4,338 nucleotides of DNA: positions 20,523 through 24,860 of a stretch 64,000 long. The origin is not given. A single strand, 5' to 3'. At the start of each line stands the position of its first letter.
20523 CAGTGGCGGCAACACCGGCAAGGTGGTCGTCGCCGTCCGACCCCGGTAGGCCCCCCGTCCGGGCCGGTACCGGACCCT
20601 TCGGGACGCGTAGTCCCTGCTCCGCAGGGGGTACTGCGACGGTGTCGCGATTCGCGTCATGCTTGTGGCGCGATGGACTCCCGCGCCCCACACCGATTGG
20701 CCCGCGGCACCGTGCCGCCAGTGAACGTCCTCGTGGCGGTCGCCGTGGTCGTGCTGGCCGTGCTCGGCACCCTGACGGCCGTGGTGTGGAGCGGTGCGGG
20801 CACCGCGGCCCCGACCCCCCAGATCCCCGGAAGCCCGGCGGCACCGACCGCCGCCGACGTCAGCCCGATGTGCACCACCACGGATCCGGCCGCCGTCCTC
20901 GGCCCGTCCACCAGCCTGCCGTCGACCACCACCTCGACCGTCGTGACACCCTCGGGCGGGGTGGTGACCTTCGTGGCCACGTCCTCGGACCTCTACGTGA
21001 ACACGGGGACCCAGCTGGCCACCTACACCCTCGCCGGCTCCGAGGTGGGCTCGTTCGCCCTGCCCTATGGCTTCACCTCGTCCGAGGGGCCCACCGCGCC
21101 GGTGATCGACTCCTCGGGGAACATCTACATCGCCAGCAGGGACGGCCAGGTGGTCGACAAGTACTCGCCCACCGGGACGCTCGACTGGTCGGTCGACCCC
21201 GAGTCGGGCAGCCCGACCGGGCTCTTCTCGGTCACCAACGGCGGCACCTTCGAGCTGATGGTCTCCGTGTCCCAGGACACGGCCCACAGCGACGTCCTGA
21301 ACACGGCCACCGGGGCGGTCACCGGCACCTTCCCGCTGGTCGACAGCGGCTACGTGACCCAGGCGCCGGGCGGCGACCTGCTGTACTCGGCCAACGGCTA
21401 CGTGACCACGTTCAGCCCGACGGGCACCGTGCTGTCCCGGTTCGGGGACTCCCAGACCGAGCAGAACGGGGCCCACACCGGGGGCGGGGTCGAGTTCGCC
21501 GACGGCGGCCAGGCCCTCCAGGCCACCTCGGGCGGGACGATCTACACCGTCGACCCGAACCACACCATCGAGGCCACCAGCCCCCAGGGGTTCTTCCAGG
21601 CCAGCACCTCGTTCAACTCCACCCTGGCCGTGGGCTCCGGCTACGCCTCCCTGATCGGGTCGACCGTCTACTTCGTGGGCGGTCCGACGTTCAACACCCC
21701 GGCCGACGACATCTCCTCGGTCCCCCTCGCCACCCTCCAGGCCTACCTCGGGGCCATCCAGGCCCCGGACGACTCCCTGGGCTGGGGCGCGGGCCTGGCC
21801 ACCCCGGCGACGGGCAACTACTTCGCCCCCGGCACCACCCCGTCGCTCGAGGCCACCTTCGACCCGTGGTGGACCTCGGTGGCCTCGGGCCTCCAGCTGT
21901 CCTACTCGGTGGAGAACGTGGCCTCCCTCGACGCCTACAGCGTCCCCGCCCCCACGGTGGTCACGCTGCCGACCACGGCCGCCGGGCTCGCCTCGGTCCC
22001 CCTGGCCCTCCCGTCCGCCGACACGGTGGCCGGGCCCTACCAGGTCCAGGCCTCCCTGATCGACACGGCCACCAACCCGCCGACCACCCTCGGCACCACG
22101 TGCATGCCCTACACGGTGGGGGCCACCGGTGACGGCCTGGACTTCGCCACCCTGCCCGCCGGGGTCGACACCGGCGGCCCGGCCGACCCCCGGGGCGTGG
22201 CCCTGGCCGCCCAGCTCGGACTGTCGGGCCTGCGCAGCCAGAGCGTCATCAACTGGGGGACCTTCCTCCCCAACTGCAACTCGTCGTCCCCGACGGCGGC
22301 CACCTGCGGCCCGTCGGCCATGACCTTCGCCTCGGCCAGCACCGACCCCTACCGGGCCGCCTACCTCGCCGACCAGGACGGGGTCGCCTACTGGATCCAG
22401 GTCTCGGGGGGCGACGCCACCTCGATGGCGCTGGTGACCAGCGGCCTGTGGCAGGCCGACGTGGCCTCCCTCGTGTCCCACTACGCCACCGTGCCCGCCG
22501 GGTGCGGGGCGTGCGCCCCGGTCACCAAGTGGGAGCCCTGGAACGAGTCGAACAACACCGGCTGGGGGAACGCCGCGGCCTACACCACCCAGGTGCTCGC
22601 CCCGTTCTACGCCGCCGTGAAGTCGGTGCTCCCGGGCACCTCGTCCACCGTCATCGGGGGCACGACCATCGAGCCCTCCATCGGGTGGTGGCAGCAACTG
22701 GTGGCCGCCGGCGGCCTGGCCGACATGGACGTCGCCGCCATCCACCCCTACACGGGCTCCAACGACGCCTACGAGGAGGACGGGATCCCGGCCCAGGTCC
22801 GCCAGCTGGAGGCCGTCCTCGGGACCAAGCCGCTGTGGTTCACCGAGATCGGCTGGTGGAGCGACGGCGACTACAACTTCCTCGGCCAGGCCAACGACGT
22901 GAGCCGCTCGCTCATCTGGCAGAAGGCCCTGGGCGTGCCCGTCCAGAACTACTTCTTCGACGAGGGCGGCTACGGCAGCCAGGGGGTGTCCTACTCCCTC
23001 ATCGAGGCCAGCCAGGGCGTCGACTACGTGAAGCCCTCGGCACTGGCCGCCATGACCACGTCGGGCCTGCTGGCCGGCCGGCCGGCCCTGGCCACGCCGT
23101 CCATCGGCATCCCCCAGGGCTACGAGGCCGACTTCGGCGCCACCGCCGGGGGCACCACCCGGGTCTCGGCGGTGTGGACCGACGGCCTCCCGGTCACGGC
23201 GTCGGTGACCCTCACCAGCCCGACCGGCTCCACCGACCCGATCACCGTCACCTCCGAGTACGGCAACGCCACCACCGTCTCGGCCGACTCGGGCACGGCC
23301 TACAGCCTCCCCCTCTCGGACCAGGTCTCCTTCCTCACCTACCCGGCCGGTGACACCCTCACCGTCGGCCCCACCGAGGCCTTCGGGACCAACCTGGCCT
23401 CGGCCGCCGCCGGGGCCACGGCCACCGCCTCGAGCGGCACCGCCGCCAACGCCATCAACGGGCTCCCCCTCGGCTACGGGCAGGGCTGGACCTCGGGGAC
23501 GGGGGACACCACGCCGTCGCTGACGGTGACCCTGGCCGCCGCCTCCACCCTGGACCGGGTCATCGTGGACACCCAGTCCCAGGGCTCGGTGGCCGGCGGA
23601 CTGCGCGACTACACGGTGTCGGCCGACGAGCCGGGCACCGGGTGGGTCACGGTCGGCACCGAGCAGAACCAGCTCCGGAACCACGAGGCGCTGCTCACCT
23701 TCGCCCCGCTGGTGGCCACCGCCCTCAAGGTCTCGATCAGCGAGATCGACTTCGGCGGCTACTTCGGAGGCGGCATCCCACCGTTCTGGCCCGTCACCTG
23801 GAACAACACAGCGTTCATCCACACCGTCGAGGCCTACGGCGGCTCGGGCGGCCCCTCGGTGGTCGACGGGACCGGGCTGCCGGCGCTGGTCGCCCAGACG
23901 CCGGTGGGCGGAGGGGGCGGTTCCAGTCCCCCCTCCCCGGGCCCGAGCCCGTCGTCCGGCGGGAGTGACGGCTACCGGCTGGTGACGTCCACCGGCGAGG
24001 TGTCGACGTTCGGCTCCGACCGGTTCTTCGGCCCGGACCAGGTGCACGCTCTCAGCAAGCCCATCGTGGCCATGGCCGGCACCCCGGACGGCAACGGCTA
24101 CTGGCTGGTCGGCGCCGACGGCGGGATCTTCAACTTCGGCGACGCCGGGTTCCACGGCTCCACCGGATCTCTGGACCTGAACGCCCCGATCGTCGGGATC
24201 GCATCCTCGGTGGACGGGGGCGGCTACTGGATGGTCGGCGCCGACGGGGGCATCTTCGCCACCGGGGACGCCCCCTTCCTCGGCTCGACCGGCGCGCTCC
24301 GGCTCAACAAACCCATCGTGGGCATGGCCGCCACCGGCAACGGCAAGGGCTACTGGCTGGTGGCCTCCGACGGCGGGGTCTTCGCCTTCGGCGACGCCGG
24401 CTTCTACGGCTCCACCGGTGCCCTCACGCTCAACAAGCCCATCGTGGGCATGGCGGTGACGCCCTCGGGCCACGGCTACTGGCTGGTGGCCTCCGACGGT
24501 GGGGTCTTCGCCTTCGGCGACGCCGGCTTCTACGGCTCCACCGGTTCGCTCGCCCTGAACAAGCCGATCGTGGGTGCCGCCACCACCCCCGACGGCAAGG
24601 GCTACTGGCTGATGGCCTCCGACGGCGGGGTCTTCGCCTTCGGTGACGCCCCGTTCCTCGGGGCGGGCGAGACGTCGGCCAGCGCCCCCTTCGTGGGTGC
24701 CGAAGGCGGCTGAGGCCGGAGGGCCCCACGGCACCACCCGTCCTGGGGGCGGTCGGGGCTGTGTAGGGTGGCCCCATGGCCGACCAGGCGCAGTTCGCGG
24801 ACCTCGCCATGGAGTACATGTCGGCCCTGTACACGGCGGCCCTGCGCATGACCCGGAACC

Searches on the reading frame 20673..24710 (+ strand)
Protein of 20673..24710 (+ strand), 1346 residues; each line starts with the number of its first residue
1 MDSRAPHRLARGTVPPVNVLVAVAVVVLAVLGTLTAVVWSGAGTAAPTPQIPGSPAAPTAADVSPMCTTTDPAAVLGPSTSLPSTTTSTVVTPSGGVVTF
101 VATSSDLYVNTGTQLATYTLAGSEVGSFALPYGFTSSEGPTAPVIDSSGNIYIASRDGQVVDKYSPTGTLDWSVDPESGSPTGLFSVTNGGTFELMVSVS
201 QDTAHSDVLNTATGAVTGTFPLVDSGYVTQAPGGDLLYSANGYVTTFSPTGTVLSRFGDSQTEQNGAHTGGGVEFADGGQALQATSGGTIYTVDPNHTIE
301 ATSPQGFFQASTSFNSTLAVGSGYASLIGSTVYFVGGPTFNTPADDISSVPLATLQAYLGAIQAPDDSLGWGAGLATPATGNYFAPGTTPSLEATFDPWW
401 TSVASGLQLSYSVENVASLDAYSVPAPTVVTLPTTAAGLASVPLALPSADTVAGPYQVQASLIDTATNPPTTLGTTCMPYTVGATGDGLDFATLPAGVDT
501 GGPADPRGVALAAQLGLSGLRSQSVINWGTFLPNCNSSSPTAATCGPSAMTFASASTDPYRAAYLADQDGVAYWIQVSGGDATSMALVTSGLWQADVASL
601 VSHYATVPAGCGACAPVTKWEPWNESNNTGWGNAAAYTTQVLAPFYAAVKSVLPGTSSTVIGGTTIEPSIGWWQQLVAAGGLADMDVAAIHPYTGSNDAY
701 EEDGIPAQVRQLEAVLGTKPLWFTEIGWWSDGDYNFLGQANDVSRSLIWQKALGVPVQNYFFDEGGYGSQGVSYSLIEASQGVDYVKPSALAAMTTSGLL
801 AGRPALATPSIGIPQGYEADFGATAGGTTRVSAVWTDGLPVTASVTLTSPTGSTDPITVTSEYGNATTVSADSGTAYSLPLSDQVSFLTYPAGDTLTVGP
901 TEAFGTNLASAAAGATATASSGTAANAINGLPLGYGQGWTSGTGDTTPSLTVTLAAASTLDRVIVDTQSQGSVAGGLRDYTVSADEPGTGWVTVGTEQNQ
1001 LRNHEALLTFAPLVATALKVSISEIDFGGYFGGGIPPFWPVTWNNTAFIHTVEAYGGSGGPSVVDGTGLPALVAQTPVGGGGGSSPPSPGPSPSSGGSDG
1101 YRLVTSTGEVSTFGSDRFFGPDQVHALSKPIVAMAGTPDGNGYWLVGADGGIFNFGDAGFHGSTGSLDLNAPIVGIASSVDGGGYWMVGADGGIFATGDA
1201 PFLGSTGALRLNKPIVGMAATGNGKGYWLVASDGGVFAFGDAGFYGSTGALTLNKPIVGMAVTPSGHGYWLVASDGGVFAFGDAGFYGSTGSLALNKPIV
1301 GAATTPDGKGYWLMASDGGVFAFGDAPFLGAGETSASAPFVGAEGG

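Call 8: search_protein_families(library=pfam, proteins=[window:20673-24710:+], max_evalue=0.1)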
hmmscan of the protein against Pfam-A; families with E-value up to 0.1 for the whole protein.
window:20673-24710:+ (1346 aa): 3 families
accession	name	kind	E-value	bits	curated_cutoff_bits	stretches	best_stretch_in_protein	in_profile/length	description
PF00754.31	F5_F8_type_C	-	9.1e-09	36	28.2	1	916-1023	5-113/127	F5/8 type C domain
PF22633.2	F5_F8_type_C_2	-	0.0001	23.3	27.8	1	927-1018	2-89/91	NedA-like, galactose-binding domain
PF11790.14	Glyco_hydro_cc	-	0.00015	21.9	21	1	632-734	86-176/237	Glycosyl hydrolase catalytic core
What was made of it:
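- p2 combines it with a GH-like core and a discoidin domain (call 8).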

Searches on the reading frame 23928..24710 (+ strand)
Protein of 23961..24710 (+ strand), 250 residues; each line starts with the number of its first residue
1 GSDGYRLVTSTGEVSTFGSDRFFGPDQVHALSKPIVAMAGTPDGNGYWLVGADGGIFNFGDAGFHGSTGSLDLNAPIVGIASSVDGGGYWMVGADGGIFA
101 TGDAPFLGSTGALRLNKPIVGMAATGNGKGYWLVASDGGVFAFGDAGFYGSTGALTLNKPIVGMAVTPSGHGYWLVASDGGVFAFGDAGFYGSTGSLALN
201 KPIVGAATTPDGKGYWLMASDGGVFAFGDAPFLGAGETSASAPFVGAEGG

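Call 9: search_protein_families(library=ncbifam, proteins=[window:23961-24710:+], max_evalue=1)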
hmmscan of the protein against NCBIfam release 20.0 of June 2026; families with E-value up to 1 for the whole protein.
window:23961-24710:+ (250 aa): 2 families
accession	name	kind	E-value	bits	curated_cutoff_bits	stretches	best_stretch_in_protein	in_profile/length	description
TIGR01731.1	fil_hemag_20aa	repeat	0.038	14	18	0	145-158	19-32/40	filamentous hemagglutinin-type beta-helical repeat protein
NF045728.1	glycosyl_F510_1955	equivalog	0.044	13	175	0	122-224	110-200/246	F510_1955 family glycosylhydrolase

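Call 30: predict_structure(alignment_id=A2)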
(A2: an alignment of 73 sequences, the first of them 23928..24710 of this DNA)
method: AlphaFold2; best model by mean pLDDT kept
length: 261 residues; sequences in the alignment: 73
mean_pLDDT: 92.8   pTM: 0.88
mean pLDDT of the five models: 92.8, 92.8, 92.8, 92.4, 91.5
residues with pLDDT >= 90: 224; 70-90: 24; 50-70: 3; < 50: 10
segments of 3 or more residues with pLDDT < 50: 1-3, 5-11
pLDDT, mean of each block of 10 residues (from residue 1): 43 83 94 83 94 95 97 96 96 97 98 98 96 97 98 98 95 97 98 98 96 96 96 97 89 90 81
secondary structure, 60 per line:
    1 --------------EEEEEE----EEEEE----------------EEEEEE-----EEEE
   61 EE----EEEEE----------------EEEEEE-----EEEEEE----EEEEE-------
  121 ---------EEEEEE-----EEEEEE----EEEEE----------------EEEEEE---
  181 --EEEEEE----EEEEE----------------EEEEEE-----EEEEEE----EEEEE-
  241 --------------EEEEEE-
elements in order: E15-20 E25-29 E46-51 E57-62 E67-71 E88-93 E99-104 E109-113 E130-135 E141-146 E151-155 E172-177 E183-188 E193-197 E214-219 E225-230 E235-239 E255-260
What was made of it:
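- On Beta-propeller fold (generic): AF2 gives pLDDT 92.8 and pTM 0.88, with 18 regularly spaced strands (call 30).
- On BLIP-II: DSSP finds three strands per 42-aa unit (call 30).
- Closest known: NHL / PknD-sensor-type six-bladed propellers and the designed 'Pizza' proteins. Different: NHL blades have four strands, whereas DSSP finds three here (call 30).
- AF2 model with pLDDT 92.8 and pTM 0.88: 18 strands in a regular three-strand-per-unit pattern, ending with the inner-strand segment (call 30).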

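Call 32: fold_search(model_id=the predicted structure, library=pdb)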
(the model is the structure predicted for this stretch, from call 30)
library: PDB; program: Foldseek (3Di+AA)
matches with E <= 10: 1989; with E <= 0.001: 1256
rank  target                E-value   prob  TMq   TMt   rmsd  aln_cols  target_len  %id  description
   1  9dtr_o                6.8e-09  1.00  0.54  0.43   8.7       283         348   13  Structure of the yeast post-catalytic P complex spliceosome at 2.3 Angstrom resolution (released 2024-12-25)
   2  1nr0                  8.4e-09  1.00  0.55  0.26  10.6       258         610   14  Two Seven-Bladed Beta-Propeller Domains Revealed By The Structure Of A C. elegans Homologue Of Yeast Actin Interacting P (released 2003-07-01)
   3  7b9v_o                1.3e-08  1.00  0.52  0.43   8.6       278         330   14  Yeast C complex spliceosome at 2.8 Angstrom resolution with Prp18/Slu7 bound (released 2021-03-10)
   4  7bif_A                1.4e-08  1.00  0.61  0.57   6.4       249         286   16  Crystal structure of v22WRAP-T, a 7-bladed designer protein (released 2021-09-22)
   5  6exn_o                1.8e-08  1.00  0.58  0.49   8.2       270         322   14  Post-catalytic P complex spliceosome with 3' splice site docked (released 2018-01-17)
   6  9l5t_W                1.8e-08  1.00  0.52  0.36   8.7       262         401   14  Cryo-EM structure of the thermophile spliceosome (state B*Q2) (released 2025-03-12)
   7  2ymu_A                2.2e-08  1.00  0.64  0.32   5.3       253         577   16  Structure of a highly repetitive propeller structure (released 2012-10-17)
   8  6bk8_M                4.0e-08  1.00  0.55  0.46  22.1       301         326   15  S. cerevisiae spliceosomal post-catalytic P complex (released 2018-02-21)
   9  7bid                  4.4e-08  1.00  0.65  0.60   5.3       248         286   15  Crystal structure of v31WRAP-T, a 7-bladed designer protein (released 2021-09-22)
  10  7uwf_A                4.9e-08  1.00  0.58  0.44   7.0       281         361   14  Human Rix1 sub-complex scaffold (released 2022-11-02)
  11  7bie_A                5.8e-08  1.00  0.63  0.58   6.0       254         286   16  Crystal structure of nvWrap-T, a 7-bladed symmetric propeller (released 2021-09-22)
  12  6e29_B                5.8e-08  1.00  0.57  0.49   9.7       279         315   10  Crystal structure of Myceliophteria_thermophila Cps50 (Swd1) beta-propeller domain (released 2018-07-25)
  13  9ekp_B                7.1e-08  1.00  0.59  0.52   6.5       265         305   18  Crystal structure of WDR55 in complex with XS381774 (released 2025-12-10)
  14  9dtb                  7.1e-08  1.00  0.50  0.40   9.9       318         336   13  Crystal structure of the WDR domain of WDR91 in complex with DR3460 (released 2024-10-16)
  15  7f1r_B                9.3e-08  1.00  0.52  0.44   5.0       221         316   13  Cryo-EM structure of the chemokine receptor CCR5 in complex with RANTES and Gi (released 2021-07-14)
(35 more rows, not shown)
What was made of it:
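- Closest known: Cell-wall-binding modules of Gram-positive surface proteins and endolysins. Different: A different fold, a beta-propeller (calls 30, 32).
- Closest known: Recently amplified prokaryotic propellers. Same: 2YMU is Foldseek hit 7, with TMq 0.64 (call 32).
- All 1,256 Foldseek PDB matches at E<=0.001 that were listed are beta-propellers covering about 250 of 261 residues (call 32). Beta-propellers are classic protein-interaction platforms, and the top Foldseek hits are WD40 scaffolds (call 32). The WD40 similarity is generic: TM 0.5-0.65 and identity 10-18% (call 32).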

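Call 37: fold_search(model_id=the predicted structure, library=viral)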
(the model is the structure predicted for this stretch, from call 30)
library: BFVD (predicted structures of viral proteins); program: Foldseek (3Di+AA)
matches with E <= 10: 632; with E <= 0.001: 123
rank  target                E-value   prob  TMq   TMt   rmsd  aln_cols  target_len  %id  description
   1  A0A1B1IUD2            3.9e-08  1.00  0.57  0.18   6.8       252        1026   15  (no name in the UniProt tables at hand)
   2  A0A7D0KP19            8.6e-08  1.00  0.45  0.19  12.2       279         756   15  (no name in the UniProt tables at hand)
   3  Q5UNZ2                1.1e-07  1.00  0.52  0.31   7.1       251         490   12  Putative BTB/POZ domain and WD-repeat protein R739 [Acanthamoeba polyphaga mimivirus]
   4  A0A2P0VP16            1.8e-07  1.00  0.50  0.17   8.6       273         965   12  TIR/WD40 domain-containing protein [Tetraselmis virus 1]
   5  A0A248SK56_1          2.7e-07  1.00  0.45  0.14   7.0       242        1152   15  (no name in the UniProt tables at hand)
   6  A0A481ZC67            2.8e-07  1.00  0.42  0.34   8.2       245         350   12  Regulator of chromosome condensation protein [Pithovirus LCPAC403]
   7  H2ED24                3.0e-07  1.00  0.60  0.54   5.5       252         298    9  Putative BTB_POZ domain and WD-repeat protein [Moumouvirus sp. 'Monve']
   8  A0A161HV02            4.1e-07  1.00  0.50  0.29   9.5       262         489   13  Putative BTB/POZ domain-containing protein [Powai lake megavirus]
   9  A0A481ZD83            5.1e-07  1.00  0.45  0.41   8.0       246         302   15  Regulator of chromosome condensation protein [Pithovirus LCPAC406]
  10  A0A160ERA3            7.0e-07  1.00  0.50  0.32   8.2       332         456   10  BTB/POZ domain-containing protein [Powai lake megavirus]
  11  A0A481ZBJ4            7.8e-07  1.00  0.41  0.36  11.6       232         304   14  Regulator of chromosome condensation protein [Pithovirus LCPAC403]
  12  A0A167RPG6            1.1e-06  1.00  0.56  0.34   6.7       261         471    7  Putative BTB/POZ domain-containing protein [Powai lake megavirus]
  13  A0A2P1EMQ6            1.1e-06  1.00  0.50  0.32   8.6       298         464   10  WD40 repeat protein [Moumouvirus australiensis]
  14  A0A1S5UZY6            1.3e-06  1.00  0.53  0.32   9.5       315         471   10  (no name in the UniProt tables at hand)
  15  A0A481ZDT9            1.7e-06  1.00  0.45  0.32   7.3       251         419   12  F-box and regulator of chromosome condensation repeat protein [Pithovirus LCPAC404]
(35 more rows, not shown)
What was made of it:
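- On Beta-propeller fold (generic): Every listed Foldseek PDB and BFVD hit is a propeller, with probability 1.00 and TMq up to 0.65 (calls 32, 37).
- The BFVD library gives the same picture (call 37).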

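Call 64: search_dna_similar(query=window:23964-24710:+, collection=phages, mode=protein, max_evalue=0.001, max_rows=30)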
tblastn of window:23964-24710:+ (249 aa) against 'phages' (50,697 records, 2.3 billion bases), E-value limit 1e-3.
Records with a match: 1; places in all: 4; records where one place covers at least 80% of the query: 1.
Best place of each record, by identity: <60% 1.
By first word of the organism name: Caudovirales 1.
By host as written in the record: - 1.
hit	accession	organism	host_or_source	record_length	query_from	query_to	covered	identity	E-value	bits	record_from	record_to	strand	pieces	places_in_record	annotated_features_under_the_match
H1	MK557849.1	Caudovirales GX15bay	mangrove soil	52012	41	242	81%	30.0%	2e-8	61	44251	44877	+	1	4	glycoside hydrolase family 25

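Call 65: get_annotated_region(hit=H1, flank=4000)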
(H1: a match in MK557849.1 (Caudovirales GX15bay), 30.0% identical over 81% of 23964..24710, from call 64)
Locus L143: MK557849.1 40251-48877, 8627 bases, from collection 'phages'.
description: Caudovirales GX15bay, complete genome.
organism: Caudovirales GX15bay (NCBI taxid 2530034)
taxonomy: Viruses; Duplodnaviria; Heunggongvirae; Uroviricota; Caudoviricetes
host: -; source: mangrove soil; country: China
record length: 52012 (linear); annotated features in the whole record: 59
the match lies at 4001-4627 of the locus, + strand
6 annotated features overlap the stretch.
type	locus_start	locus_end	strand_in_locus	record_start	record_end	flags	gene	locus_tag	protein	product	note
CDS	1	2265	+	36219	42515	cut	-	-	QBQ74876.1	minor tail protein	-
CDS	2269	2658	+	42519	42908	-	-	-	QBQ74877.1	hypothetical protein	-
CDS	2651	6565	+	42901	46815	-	-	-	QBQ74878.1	glycoside hydrolase family 25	-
CDS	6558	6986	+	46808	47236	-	-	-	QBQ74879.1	chitinase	-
CDS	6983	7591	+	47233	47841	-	-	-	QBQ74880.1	hypothetical protein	-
CDS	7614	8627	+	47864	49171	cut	-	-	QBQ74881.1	esterase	-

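Call 78: search_protein_families(library=pfam, proteins=[L143:2651-6562:+], max_evalue=0.0001)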
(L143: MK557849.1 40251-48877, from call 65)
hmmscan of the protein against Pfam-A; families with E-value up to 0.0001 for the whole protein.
L143:2651-6562:+ (1304 aa): 0 families
